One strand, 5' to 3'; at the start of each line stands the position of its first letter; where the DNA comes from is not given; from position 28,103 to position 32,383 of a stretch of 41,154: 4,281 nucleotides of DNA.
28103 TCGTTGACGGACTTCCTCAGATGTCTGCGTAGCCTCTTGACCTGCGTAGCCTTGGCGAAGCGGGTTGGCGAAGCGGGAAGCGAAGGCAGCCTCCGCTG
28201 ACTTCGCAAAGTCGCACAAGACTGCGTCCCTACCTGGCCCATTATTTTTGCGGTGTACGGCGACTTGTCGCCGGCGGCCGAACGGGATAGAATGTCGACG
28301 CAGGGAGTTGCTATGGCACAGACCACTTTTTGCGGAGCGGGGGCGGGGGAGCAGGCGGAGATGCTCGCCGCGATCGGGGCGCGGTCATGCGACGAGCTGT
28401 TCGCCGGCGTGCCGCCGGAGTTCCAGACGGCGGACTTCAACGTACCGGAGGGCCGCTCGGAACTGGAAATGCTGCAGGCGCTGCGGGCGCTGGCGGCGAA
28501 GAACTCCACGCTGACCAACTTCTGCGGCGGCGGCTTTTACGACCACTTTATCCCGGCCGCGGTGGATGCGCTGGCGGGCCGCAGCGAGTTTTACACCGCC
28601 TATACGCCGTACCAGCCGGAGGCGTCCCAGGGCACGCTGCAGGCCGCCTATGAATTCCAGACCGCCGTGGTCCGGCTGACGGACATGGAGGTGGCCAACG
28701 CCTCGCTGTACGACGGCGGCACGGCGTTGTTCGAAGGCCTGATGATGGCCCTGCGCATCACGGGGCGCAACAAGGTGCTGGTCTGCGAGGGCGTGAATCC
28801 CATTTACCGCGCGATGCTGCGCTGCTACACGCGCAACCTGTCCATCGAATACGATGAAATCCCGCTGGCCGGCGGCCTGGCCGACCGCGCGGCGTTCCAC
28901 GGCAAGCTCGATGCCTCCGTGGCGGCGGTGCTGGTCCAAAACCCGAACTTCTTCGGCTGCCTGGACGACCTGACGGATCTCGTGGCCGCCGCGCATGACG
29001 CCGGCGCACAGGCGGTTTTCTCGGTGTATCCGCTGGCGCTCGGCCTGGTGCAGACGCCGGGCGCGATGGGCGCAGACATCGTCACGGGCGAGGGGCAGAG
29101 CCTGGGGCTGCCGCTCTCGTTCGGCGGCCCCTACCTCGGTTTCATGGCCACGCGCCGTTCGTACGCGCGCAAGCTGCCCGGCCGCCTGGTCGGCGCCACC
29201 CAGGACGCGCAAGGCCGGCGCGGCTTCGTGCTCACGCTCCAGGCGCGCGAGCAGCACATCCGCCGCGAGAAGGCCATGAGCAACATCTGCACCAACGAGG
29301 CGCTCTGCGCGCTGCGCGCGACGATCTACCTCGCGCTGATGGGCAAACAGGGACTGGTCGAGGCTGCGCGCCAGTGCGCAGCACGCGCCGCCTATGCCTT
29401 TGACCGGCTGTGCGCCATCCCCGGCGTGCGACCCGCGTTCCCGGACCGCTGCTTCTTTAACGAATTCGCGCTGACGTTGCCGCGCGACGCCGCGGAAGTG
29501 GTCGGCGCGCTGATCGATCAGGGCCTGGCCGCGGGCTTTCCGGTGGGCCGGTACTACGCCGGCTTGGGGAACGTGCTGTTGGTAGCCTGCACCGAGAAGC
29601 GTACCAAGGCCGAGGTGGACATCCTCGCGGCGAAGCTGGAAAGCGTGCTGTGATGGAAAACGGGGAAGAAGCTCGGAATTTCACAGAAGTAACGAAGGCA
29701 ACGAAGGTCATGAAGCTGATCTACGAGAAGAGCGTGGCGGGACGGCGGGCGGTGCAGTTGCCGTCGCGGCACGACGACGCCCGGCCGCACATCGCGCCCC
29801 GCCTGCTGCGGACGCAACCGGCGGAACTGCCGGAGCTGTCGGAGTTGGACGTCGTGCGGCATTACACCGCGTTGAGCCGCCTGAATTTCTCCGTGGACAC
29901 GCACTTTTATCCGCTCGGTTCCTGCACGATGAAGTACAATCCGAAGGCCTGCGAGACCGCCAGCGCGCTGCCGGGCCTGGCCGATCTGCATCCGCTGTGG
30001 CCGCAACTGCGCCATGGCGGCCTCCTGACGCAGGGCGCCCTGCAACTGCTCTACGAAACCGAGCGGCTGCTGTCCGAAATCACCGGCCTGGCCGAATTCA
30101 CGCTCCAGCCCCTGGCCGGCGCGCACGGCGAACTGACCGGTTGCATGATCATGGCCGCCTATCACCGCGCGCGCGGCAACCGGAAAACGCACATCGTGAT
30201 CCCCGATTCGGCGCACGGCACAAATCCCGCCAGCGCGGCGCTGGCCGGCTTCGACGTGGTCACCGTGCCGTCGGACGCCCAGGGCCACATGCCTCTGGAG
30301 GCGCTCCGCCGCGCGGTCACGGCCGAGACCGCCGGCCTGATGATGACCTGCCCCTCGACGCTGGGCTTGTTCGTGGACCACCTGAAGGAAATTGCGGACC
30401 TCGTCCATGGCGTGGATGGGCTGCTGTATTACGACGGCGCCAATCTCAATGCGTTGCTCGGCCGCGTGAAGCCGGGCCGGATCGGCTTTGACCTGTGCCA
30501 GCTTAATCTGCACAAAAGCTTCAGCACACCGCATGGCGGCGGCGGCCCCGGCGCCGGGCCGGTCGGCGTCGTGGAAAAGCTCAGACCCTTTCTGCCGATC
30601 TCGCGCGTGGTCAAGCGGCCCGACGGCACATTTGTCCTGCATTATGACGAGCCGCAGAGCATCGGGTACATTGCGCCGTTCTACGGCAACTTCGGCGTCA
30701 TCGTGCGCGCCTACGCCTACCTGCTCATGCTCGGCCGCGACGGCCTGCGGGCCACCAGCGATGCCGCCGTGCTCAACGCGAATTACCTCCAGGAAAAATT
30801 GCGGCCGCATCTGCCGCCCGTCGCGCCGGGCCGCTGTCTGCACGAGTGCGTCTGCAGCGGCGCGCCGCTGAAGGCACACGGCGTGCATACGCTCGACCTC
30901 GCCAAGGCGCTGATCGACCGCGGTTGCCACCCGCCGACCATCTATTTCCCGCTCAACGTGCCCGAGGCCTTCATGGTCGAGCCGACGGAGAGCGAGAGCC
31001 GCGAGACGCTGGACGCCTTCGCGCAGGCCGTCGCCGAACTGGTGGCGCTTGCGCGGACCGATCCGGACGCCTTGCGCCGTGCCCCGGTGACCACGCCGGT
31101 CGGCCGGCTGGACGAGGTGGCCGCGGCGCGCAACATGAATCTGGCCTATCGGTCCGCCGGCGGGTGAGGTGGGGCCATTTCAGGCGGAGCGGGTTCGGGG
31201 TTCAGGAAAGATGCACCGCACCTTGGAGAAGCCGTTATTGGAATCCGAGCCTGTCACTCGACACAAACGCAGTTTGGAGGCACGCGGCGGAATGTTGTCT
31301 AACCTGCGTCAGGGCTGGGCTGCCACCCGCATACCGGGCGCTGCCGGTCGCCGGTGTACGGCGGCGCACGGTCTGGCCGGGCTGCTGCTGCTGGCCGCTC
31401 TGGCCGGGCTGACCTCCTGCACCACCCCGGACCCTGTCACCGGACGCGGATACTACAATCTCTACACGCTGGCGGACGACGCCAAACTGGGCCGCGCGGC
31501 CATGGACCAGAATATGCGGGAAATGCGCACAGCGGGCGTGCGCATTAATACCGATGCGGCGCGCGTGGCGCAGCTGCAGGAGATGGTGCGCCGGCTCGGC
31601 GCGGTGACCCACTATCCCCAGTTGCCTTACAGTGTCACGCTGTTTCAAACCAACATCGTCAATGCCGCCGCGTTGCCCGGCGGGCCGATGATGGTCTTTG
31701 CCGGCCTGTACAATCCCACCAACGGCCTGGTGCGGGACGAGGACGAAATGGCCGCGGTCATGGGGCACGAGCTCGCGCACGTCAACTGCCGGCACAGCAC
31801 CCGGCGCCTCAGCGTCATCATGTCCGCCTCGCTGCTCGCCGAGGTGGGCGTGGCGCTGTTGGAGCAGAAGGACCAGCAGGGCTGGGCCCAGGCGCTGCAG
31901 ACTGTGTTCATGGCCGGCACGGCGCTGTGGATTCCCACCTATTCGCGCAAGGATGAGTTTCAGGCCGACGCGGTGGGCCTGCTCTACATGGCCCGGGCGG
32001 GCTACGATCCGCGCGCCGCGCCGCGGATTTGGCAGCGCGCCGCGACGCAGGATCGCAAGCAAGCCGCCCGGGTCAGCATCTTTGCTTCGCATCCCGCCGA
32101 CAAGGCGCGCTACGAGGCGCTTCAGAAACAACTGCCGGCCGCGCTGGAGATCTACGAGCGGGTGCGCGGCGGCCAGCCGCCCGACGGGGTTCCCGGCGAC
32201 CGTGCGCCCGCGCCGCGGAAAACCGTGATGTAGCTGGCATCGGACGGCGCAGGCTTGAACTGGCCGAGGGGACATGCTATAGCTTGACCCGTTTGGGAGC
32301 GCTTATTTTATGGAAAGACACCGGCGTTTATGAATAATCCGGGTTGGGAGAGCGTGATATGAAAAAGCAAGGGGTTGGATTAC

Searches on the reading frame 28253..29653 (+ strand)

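Call 9: search_protein_families(library=pfam, proteins=[window:28253-29653:+], max_evalue=0.001)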
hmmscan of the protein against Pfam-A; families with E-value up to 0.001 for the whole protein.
window:28253-29653:+ (466 aa): 1 family
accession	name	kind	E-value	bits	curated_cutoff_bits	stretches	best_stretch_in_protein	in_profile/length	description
PF02347.22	GDC-P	-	6.5e-117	391.4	26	1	26-459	3-426/429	Glycine cleavage system P-protein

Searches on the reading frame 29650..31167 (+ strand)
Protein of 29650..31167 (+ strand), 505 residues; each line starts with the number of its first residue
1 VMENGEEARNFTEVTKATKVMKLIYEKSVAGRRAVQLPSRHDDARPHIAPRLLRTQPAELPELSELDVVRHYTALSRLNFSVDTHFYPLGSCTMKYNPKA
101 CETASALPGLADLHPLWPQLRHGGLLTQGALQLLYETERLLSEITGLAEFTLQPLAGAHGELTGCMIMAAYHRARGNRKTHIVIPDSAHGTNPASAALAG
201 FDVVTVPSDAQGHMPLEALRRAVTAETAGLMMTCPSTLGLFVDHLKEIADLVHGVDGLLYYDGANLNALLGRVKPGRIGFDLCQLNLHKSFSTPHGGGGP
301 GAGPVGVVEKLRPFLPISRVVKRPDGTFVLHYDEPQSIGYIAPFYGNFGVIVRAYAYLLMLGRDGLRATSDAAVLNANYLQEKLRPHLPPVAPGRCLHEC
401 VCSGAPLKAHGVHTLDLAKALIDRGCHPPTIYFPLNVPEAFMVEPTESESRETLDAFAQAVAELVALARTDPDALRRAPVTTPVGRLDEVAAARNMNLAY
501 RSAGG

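Call 9: search_protein_families(library=pfam, proteins=[window:29650-31167:+], max_evalue=0.001)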
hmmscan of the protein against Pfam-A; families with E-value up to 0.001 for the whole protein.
window:29650-31167:+ (505 aa): 3 families
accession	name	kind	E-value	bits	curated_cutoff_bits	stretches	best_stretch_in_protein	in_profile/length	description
PF21478.3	GcvP2_C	-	1.3e-20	73.9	27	1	370-464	2-98/122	Glycine dehydrogenase, C-terminal domain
PF00266.25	Aminotran_5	-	9.1e-06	25.3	21.5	1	168-296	78-207/371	Aminotransferase class-V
PF02347.22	GDC-P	-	3.7e-05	23.2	26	1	127-316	105-284/429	Glycine cleavage system P-protein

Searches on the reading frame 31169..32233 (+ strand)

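Call 9: search_protein_families(library=pfam, proteins=[window:31169-32233:+], max_evalue=0.001)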
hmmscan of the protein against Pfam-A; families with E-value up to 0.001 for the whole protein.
window:31169-32233:+ (354 aa): 1 family
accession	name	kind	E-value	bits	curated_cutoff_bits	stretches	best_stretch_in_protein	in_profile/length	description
PF01435.24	Peptidase_M48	-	1.3e-33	116.8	20.3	1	132-320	3-184/186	Peptidase family M48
